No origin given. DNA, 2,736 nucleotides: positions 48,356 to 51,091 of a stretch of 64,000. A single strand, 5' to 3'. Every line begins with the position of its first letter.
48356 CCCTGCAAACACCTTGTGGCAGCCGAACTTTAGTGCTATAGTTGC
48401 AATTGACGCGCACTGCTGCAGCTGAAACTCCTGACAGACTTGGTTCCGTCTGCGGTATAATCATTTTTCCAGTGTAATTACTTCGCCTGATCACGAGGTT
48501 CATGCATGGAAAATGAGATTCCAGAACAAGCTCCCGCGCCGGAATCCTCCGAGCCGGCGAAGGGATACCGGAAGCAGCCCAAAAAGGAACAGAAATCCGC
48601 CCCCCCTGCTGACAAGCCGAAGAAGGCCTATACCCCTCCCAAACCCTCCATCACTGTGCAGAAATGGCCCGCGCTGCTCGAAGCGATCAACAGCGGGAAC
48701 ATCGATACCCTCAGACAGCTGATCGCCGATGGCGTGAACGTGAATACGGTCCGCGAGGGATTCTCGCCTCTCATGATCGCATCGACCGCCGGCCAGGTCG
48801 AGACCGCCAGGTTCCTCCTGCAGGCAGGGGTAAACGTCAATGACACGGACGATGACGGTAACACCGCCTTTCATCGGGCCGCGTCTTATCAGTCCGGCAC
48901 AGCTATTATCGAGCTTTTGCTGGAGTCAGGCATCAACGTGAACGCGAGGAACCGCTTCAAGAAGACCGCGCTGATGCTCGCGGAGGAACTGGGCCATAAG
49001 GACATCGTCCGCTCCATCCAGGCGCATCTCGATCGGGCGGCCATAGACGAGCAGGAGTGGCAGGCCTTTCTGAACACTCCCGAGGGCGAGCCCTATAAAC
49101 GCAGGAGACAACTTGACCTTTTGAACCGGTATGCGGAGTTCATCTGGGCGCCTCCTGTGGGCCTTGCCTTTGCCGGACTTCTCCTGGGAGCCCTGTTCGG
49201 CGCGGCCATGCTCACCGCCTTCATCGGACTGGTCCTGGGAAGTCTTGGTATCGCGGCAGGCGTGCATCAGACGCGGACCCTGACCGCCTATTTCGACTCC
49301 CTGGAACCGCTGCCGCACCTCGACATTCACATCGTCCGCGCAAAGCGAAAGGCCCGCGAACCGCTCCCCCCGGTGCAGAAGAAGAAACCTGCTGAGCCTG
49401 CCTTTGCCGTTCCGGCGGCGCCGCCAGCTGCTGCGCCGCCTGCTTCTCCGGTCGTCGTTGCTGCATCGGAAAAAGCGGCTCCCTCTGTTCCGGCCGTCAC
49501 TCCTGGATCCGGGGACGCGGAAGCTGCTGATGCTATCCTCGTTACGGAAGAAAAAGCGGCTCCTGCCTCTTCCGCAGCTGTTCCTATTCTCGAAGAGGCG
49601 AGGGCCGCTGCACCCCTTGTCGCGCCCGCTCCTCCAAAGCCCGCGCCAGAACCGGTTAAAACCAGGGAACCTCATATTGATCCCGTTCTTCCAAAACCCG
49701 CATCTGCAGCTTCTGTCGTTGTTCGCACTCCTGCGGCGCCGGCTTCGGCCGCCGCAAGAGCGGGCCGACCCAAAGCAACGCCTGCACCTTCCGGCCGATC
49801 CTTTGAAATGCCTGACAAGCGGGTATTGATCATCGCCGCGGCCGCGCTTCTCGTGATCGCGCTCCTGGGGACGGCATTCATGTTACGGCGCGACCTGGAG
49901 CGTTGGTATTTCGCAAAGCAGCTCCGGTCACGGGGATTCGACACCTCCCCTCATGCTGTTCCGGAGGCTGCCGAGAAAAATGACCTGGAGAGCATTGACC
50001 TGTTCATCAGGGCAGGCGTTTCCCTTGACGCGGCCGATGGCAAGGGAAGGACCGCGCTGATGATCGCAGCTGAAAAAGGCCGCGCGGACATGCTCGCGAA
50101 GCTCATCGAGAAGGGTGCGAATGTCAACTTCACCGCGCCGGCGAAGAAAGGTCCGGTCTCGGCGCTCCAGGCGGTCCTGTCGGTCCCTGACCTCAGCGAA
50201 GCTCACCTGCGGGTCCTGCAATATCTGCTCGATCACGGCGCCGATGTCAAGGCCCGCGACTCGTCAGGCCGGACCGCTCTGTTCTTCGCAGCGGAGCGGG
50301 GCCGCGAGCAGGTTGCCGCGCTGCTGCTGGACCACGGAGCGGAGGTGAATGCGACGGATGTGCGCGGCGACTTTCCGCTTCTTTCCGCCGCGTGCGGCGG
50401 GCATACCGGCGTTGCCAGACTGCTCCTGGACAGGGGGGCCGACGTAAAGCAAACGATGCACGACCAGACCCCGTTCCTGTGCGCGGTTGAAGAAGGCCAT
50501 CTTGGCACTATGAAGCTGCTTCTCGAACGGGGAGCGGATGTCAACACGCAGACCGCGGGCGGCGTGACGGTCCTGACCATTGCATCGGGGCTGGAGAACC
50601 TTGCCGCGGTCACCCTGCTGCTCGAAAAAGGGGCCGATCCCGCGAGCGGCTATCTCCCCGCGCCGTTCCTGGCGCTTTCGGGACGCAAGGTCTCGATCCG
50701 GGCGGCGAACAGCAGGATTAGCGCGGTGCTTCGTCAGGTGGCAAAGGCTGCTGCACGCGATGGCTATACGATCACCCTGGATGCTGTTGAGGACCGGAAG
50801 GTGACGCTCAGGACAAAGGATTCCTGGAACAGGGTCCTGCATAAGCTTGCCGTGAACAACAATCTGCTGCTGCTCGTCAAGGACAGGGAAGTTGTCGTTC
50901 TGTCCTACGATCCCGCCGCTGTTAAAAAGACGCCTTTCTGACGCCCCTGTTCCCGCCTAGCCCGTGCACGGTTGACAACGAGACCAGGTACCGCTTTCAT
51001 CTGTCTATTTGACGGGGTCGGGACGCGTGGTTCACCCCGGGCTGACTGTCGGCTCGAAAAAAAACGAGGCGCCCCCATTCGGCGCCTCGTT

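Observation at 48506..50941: Unusual trans-membrane ankyrin protein with C-terminal STN-like domain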

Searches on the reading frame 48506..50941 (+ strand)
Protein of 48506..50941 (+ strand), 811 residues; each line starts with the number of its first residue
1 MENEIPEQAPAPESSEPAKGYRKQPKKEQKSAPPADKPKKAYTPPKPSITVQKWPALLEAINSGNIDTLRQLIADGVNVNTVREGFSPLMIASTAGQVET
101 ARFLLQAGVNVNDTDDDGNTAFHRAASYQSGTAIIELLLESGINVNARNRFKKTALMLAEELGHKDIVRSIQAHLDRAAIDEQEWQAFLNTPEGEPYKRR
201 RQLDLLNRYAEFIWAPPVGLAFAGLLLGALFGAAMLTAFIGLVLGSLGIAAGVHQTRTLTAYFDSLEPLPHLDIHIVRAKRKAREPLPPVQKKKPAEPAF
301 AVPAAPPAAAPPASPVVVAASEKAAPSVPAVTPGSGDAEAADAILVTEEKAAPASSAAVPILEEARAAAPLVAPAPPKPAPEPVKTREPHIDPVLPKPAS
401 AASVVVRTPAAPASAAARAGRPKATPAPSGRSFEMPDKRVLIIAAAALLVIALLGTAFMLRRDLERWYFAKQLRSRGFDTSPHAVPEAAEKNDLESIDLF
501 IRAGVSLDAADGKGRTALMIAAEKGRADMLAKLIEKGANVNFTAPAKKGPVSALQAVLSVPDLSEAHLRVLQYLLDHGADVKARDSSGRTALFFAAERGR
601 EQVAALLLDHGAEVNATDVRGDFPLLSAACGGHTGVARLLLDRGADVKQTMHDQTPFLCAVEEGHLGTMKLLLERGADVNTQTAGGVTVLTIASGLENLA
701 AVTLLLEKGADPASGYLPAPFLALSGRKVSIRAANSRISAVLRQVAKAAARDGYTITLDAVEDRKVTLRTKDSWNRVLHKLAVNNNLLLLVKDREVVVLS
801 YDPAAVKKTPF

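Call 3: search_protein_families(library=pfam, proteins=[window:48506-50941:+], max_evalue=0.1)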
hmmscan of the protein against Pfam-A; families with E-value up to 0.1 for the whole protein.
window:48506-50941:+ (811 aa): 7 families
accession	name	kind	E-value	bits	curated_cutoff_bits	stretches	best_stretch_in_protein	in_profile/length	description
PF12796.13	Ank_2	-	1.2e-57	192.8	27.3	5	567-650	9-89/90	Ankyrin repeats (3 copies)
PF00023.36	Ank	-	4.9e-56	184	21.1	6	588-618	2-32/33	Ankyrin repeat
PF13637.12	Ank_4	-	4.9e-51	170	22.7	7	91-139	3-50/50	Ankyrin repeats (many copies)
PF13606.12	Ank_3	-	7.3e-39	127.2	22.3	4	514-541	2-29/30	Ankyrin repeat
PF13857.12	Ank_5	-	1.6e-32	111.6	27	6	104-159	1-56/56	Ankyrin repeats (many copies)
PF24521.3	Ank_KRIT1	-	2.4e-08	34.3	80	1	591-693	21-125/149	KRIT1 ankyrin-repeats domain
PF23745.1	ANK_LRRK2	-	7.7e-05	23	27.5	0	625-708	34-115/130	LRRK2 ANK repeat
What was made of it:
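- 48671..49030 (+): Ankyrin block 1: 4 repeats (aa ~56-175), inferred cytoplasmic. Pfam Ank families (call 3).
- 49955..50635 (+): Ankyrin block 2: 7 repeats (aa 484-710), inferred periplasmic. Most orthologs have 8. Pfam (call 3).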

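Call 4: search_protein_families(library=ncbifam, proteins=[window:48506-50941:+], max_evalue=0.1)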
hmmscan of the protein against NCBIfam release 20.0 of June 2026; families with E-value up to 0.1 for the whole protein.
window:48506-50941:+ (811 aa): 10 families
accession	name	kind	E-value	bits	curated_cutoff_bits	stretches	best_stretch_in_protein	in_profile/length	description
NF041931.2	MzaA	equivalog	3e-36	125.5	800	6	57-128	6-78/726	MZA anti-phage system associated sigma-70 family RNA polymerase sigma factor MzaA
NF043023.1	T4SS_AnkH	equivalog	1.6e-31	109.5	600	4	59-156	5-102/467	Dot/Icm T4SS effector AnkH/LegA3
NF043029.1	T4SS_AnkY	equivalog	7.2e-31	107.2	600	4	484-552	461-529/543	Dot/Icm T4SS effector AnkY/LegA9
NF043028.1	T4SS_AnkX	equivalog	7.1e-21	74.1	1400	3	564-649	591-680/938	Dot/Icm T4SS effector AnkN/AnkX/LegA8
NF043022.1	T4SS_AnkG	equivalog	1.4e-19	70.2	500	2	55-165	332-449/455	Dot/Icm T4SS effector AnkG/AnkZ/LegA7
NF043024.1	T4SS_AnkI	equivalog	3.7e-13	49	550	2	84-190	240-356/439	Dot/Icm T4SS effector AnkI/LegAS4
TIGR00870.1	trp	subfamily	8.6e-13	47.2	498.75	1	648-686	126-163/747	transient-receptor-potential calcium channel protein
NF043021.1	T4SS_AnkF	equivalog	2.3e-12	46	1000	2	486-597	590-675/917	Dot/Icm T4SS effector AnkF/LegA14/Ceg31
NF043019.1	T4SS_AnkC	equivalog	5.6e-10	38.7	450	1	579-676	118-224/459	Dot/Icm T4SS effector AnkC/LegA12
NF038106.1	gamma_NF038106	equivalog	1.9e-07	31.2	50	0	497-536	52-91/93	PA4642 family protein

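Call 7: find_homologous_proteins(query=window:48506-50938:+, max_evalue=1e-10)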
Query window:48506-50938:+ (811 aa): 42 proteins with E <= 1e-10 among 8000 candidates.
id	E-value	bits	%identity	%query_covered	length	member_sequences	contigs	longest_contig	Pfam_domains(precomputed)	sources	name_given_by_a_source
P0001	0.0e+0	1755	100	100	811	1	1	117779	PF13606.13,PF13857.13,PF12796.14,PF00023.37,PF13637.13,PF24521.3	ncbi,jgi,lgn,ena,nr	ncbi:MAG: ankyrin repeat domain-containing protein [Nitrospirota bacterium]|nr:ankyrin repeat domain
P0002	1.5e-267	908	53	99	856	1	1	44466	PF13606.13,PF13857.13,PF23745.2,PF12796.14,PF00023.37,PF13637.13,PF24521.3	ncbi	-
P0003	3.1e-267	907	49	100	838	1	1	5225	PF13606.13,PF13857.13,PF12796.14,PF00023.37,PF13637.13,PF24521.3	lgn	-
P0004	1.0e-195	671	49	41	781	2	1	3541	PF13606.13,PF13857.13,PF23745.2,PF12796.14,PF00023.37,PF13637.13,PF24521.3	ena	-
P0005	1.4e-195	670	51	36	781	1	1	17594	PF13606.13,PF13857.13,PF23745.2,PF12796.14,PF00023.37,PF13637.13,PF24521.3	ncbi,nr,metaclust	ncbi:MAG: hypothetical protein A2X58_07465 [Nitrospirae bacterium GWC2_56_14]|nr:MAG: hypothetical p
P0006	1.6e-195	670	51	36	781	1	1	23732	PF13606.13,PF13857.13,PF23745.2,PF12796.14,PF00023.37,PF13637.13,PF24521.3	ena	-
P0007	2.3e-181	623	47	44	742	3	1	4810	PF13606.13,PF13857.13,PF23745.2,PF12796.14,PF00023.37,PF13637.13,PF24521.3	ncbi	-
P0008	1.7e-180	620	43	50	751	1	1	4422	PF13606.13,PF13857.13,PF23745.2,PF12796.14,PF00023.37,PF13637.13,PF24521.3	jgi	jgi:ankyrin repeat protein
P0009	9.5e-35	139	30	28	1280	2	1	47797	PF22939.3,PF13606.13,PF13857.13,PF24883.3,PF12796.14,PF00023.37,PF13637.13,PF24521.3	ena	-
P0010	1.1e-34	138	35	23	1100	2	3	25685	PF13606.13,PF13857.13,PF12796.14,PF00023.37,PF13637.13,PF24521.3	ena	-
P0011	7.0e-32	129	35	22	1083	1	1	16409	PF13606.13,PF13857.13,PF12796.14,PF00023.37,PF13637.13,PF24521.3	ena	-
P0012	1.5e-31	128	32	24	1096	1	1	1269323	PF13606.13,PF13857.13,PF12796.14,PF00023.37,PF13637.13,PF24521.3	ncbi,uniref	ncbi:ankyrin repeat domain-containing protein [Luteimonas vadosa]|uniref:Ankyrin repeat domain-conta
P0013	1.0e-30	125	34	27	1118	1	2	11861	PF13606.13,PF13857.13,PF23745.2,PF12796.14,PF00023.37,PF13637.13,PF24521.3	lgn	-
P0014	5.5e-30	123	30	29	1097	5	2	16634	PF13606.13,PF13857.13,PF23745.2,PF12796.14,PF00023.37,PF13637.13,PF24521.3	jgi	-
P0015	2.2e-28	117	35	27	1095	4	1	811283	PF13606.13,PF13857.13,PF12796.14,PF00023.37,PF13637.13,PF24521.3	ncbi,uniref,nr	ncbi:ankyrin repeat domain-containing protein [Luteimonas sp. MC1828]|uniref:ankyrin repeat domain-c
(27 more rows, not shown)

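Call 15: find_encoding_contigs(protein=P0002, flank=8000, max_places=3)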
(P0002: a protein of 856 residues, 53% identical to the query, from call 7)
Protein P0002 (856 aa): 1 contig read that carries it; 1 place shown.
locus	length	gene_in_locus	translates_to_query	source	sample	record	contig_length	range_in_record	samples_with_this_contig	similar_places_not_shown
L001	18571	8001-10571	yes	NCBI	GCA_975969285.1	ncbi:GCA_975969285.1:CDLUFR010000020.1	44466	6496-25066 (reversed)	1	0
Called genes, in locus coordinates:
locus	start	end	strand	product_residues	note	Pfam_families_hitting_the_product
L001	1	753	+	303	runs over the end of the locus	PF14559:TPR_19 (faint), PF07719:TPR_2 (faint), PF13428:TPR_14 (faint), PF13512:TPR_18 (faint), PF13525:YfiO (weak), PF13174:TPR_6 (faint), PF13432:TPR_16 (weak)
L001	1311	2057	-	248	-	PF01520:Amidase_3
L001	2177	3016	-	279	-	-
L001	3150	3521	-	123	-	-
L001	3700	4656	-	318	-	PF03331:LpxC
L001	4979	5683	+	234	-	-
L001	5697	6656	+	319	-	PF00005:ABC_tran, PF13304:AAA_21 (weak), PF08352:oligo_HPY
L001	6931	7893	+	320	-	PF00005:ABC_tran, PF13304:AAA_21 (faint), PF08352:oligo_HPY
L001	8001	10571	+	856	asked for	PF12796:Ank_2, PF00023:Ank, PF13637:Ank_4, PF13857:Ank_5, PF12796:Ank_2, PF12796:Ank_2, PF13637:Ank_4, PF12796:Ank_2, +7 more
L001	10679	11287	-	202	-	-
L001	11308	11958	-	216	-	-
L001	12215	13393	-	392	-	PF07992:Pyr_redox_2, PF00070:Pyr_redox (weak)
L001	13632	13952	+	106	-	-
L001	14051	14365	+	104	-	-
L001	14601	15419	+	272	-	PF00730:HhH-GPD, PF00633:HHH (weak)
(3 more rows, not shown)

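Call 16: find_encoding_contigs(protein=P0006, flank=8000, max_places=3)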
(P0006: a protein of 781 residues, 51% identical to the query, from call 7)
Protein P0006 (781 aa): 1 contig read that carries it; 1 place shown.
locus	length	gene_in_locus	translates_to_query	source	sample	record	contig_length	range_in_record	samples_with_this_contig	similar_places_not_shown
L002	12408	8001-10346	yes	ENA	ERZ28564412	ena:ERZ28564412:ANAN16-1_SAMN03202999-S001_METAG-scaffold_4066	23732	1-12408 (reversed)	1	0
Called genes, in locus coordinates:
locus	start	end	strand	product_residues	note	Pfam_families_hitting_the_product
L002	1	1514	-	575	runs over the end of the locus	PF03717:PBP_dimer, PF00905:Transpeptidase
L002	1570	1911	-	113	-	PF04999:FtsL, PF04977:DivIC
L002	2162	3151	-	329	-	PF01795:Methyltransf_5, PF13649:Methyltransf_25 (faint), PF13847:Methyltransf_31 (faint)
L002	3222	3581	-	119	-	PF01740:STAS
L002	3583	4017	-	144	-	PF02381:MraZ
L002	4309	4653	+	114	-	PF01844:HNH, PF14279:HNH_5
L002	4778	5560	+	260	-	-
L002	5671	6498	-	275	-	PF11306:DUF3108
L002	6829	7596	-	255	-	PF00768:Peptidase_S11, PF13354:Beta-lactamase2 (weak)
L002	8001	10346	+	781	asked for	PF12796:Ank_2, PF00023:Ank (weak), PF13857:Ank_5, PF12796:Ank_2, PF12796:Ank_2, PF12796:Ank_2, PF00023:Ank, PF13637:Ank_4, +7 more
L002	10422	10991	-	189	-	PF00583:Acetyltransf_1, PF13673:Acetyltransf_10, PF13508:Acetyltransf_7, PF08445:FR47 (weak)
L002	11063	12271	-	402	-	-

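Call 17: find_encoding_contigs(protein=P0005, flank=8000, max_places=3)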
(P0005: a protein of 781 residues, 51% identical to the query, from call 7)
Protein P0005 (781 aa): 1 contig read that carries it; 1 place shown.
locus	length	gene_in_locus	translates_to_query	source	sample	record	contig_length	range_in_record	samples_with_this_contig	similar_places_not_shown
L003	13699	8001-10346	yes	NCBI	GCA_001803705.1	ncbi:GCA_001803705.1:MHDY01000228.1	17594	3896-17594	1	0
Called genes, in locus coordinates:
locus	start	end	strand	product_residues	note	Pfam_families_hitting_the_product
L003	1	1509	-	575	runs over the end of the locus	PF03717:PBP_dimer, PF00905:Transpeptidase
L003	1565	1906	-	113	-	PF04999:FtsL, PF04977:DivIC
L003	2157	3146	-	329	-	PF01795:Methyltransf_5, PF13649:Methyltransf_25 (faint), PF13847:Methyltransf_31 (faint)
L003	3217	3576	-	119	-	PF01740:STAS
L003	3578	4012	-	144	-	PF02381:MraZ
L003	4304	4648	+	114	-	PF01844:HNH, PF14279:HNH_5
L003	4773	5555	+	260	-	-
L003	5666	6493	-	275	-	PF11306:DUF3108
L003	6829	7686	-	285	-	PF00768:Peptidase_S11, PF13354:Beta-lactamase2 (weak)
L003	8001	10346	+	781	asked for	PF12796:Ank_2, PF00023:Ank (weak), PF13857:Ank_5, PF12796:Ank_2, PF12796:Ank_2, PF12796:Ank_2, PF00023:Ank, PF13637:Ank_4, +7 more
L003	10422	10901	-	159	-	PF00583:Acetyltransf_1, PF13673:Acetyltransf_10, PF13508:Acetyltransf_7, PF08445:FR47 (weak)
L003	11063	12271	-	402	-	-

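Call 18: find_encoding_contigs(protein=P0003, flank=8000, max_places=3)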
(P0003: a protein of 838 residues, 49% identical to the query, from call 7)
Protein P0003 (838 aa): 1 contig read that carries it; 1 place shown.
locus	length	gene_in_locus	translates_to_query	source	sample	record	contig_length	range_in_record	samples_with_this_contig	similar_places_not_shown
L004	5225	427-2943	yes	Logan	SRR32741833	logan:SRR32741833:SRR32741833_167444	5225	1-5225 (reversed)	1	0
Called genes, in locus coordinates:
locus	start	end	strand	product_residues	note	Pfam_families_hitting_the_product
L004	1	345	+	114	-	?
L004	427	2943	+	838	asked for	PF12796:Ank_2, PF00023:Ank, PF13637:Ank_4, PF12796:Ank_2, PF13637:Ank_4 (weak), PF12796:Ank_2, PF13637:Ank_4 (weak), PF12796:Ank_2, +4 more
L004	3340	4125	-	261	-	PF00398:RrnaAD, PF08241:Methyltransf_11 (faint), PF13649:Methyltransf_25 (weak)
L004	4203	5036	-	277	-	PF00528:BPD_transp_1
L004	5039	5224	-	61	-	?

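Call 19: find_encoding_contigs(protein=P0007, flank=8000, max_places=3)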
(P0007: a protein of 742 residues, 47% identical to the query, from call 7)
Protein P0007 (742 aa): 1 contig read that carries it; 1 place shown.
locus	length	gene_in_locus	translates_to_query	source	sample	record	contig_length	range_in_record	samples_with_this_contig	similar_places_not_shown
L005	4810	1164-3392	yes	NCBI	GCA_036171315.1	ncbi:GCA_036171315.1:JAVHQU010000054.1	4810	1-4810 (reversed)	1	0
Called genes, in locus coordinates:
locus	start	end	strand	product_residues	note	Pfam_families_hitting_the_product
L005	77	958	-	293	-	PF00768:Peptidase_S11, PF13354:Beta-lactamase2 (weak)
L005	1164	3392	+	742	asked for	PF12796:Ank_2, PF13857:Ank_5, PF00023:Ank (weak), PF13637:Ank_4 (weak), PF12796:Ank_2 (weak), PF13637:Ank_4 (weak), PF12796:Ank_2, PF13637:Ank_4, +4 more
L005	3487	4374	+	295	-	-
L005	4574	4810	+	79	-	?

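Call 20: find_encoding_contigs(protein=P0008, flank=8000, max_places=3)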
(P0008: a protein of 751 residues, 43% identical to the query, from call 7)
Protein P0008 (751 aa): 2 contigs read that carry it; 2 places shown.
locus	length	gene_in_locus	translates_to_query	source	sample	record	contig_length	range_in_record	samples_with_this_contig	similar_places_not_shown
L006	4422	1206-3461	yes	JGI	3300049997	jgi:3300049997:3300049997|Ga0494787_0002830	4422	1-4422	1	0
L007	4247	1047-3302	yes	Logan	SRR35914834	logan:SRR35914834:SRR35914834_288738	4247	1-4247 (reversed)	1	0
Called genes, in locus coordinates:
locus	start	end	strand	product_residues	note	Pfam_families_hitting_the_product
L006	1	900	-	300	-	?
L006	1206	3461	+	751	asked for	PF12796:Ank_2, PF13637:Ank_4 (weak), PF13857:Ank_5, PF00023:Ank (weak), PF13637:Ank_4 (weak), PF12796:Ank_2, PF12796:Ank_2, PF13637:Ank_4, +6 more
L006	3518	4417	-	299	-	PF12838:Fer4_7 (faint), PF00037:Fer4 (weak), PF12837:Fer4_6 (weak), PF13237:Fer4_10, PF14697:Fer4_21 (weak), PF13187:Fer4_9 (weak), PF25160:LdpA_Fe-S-bd (weak), PF00037:Fer4 (weak)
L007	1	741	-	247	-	?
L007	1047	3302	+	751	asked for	PF12796:Ank_2, PF13637:Ank_4 (weak), PF13857:Ank_5, PF00023:Ank (weak), PF13637:Ank_4 (weak), PF12796:Ank_2, PF12796:Ank_2, PF13637:Ank_4, +6 more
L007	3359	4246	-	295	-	?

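Call 22: predict_structure(alignment_id=A1)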
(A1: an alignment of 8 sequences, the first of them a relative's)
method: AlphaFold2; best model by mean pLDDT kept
length: 811 residues; sequences in the alignment: 8
mean_pLDDT: 66.8   pTM: 0.37
mean pLDDT of the five models: 66.8, 65.1, 63.8, 63.3, 62.9
residues with pLDDT >= 90: 169; 70-90: 286; 50-70: 77; < 50: 279
segments of 3 or more residues with pLDDT < 50: 1-40, 297-438, 713-741, 745-811
pLDDT, mean of each block of 10 residues (from residue 1): 35 34 35 46 63 88 91 87 83 92 91 89 91 92 89 92 90 89 88 86 79 58 61 67 71 80 82 85 81 60 35 32 28 28 28 29 30 37 35 35 29 29 32 42 60 68 83 85 86 88 85 86 90 88 71 87 88 92 86 91 93 90 94 95 91 88 91 91 76 69 77 45 38 42 46 35 31 42 44 41 41 30
secondary structure, 60 per line:
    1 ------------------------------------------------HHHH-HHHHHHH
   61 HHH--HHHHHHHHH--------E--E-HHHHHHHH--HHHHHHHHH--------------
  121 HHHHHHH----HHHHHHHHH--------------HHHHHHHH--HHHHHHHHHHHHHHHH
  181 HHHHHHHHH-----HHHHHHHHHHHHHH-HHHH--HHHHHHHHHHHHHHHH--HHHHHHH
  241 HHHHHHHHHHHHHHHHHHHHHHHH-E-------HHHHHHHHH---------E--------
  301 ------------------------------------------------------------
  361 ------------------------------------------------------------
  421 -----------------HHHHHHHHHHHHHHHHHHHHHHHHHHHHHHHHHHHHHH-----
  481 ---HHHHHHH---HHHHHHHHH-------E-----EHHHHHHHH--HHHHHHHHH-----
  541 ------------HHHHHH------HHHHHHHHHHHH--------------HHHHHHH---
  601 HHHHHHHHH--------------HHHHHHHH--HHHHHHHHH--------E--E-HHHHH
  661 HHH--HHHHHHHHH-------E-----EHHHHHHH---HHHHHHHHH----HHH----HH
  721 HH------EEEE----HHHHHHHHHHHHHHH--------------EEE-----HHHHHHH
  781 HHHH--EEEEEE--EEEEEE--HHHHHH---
elements in order (helices of 4 or more, strands of 3 or more residues): H49-52 H54-63 H66-74 H88-95 H98-106 H121-127 H132-140 H155-162 H165-189 H195-208 H210-213 H216-231 H234-264 H274-282 H438-475 H484-490 H494-502 H517-524 H527-535 H553-558 H565-576 H591-597 H601-609 H624-631 H634-642 H656-663 H666-674 H689-695 H699-707 H719-722 E729-732 H737-751 E766-768 H774-784 E787-792 E795-800 H803-808
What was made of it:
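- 48671..49030 (+): AF2 helix pairs with pLDDT 83-92 (call 22).
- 49145..49267 (+): 40-residue hydrophobic helical hairpin (aa 214-254): W-x-P-P start, small-xxx-small motifs, and a central G/H/N/P turn. AF2 helices 216-231 and 234-264 (call 22).
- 49301..49357 (+): Conserved post-hairpin motif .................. (aa 266-284). AF2 helix 274-282 with pLDDT ~80-85 (call 22).
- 49817..49930 (+): TM3 (aa 438-459) followed by the conserved juxtamembrane amphipathic helix RWY(Y/F)AK (aa 460-475). AF2 helix 438-475 (call 22).
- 49955..50635 (+): AF2 helix pairs with pLDDT 85-95 (call 22).
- Checked: The full-length AF2 model shows 4 helix-pair repeats at aa 54-189 and 7 at aa 484-707 (call 22). AF2 places helices at 216-231 and 234-264, which form the hairpin, and at 438-475, which is TM3 (call 22). 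Residues 297-438 have pLDDT below 50 (call 22).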

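Call 41: search_protein_families(library=pfam, proteins=[L005:3487-4374:+, L002:11063-12271:-, L006:1-900:-], max_evalue=0.01)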
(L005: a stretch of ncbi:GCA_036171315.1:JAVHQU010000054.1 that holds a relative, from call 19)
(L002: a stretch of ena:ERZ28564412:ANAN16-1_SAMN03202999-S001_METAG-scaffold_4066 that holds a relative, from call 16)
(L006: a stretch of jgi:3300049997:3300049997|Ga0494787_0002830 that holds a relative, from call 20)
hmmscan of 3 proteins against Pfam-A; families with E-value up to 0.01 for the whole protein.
L005:3487-4374:+ (295 aa): 0 families

L002:11063-12271:- (402 aa): 5 families
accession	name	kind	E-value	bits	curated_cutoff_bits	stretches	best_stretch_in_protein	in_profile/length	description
PF12773.13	DZR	-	0.0001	22.8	27.3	1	356-399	1-45/45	Double zinc ribbon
PF13240.11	Zn_Ribbon_1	-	0.00033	20.8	25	1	356-375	2-21/23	zinc-ribbon domain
PF24319.2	DUF7491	-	0.0015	19.2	30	1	121-178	32-85/90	Coiled-coil region of unknown function (DUF7491)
PF18912.6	DZR_2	-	0.0036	17.5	27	0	369-401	9-45/56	Double zinc ribbon domain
PF04977.20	DivIC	-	0.0097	16.1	28.9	0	167-201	14-48/80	Septum formation initiator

L006:1-900:- (300 aa): 3 families
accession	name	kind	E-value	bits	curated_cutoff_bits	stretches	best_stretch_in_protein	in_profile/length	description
PF00768.25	Peptidase_S11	-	8e-51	173.2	27.6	1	20-245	4-238/239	D-alanyl-D-alanine carboxypeptidase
PF13354.11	Beta-lactamase2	-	1.1e-08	35.1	22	1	38-170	11-145/214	Beta-lactamase enzyme family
PF02113.21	Peptidase_S13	-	0.00019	20.8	22.8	1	36-101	27-99/444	D-Ala-D-Ala carboxypeptidase 3 (S13) family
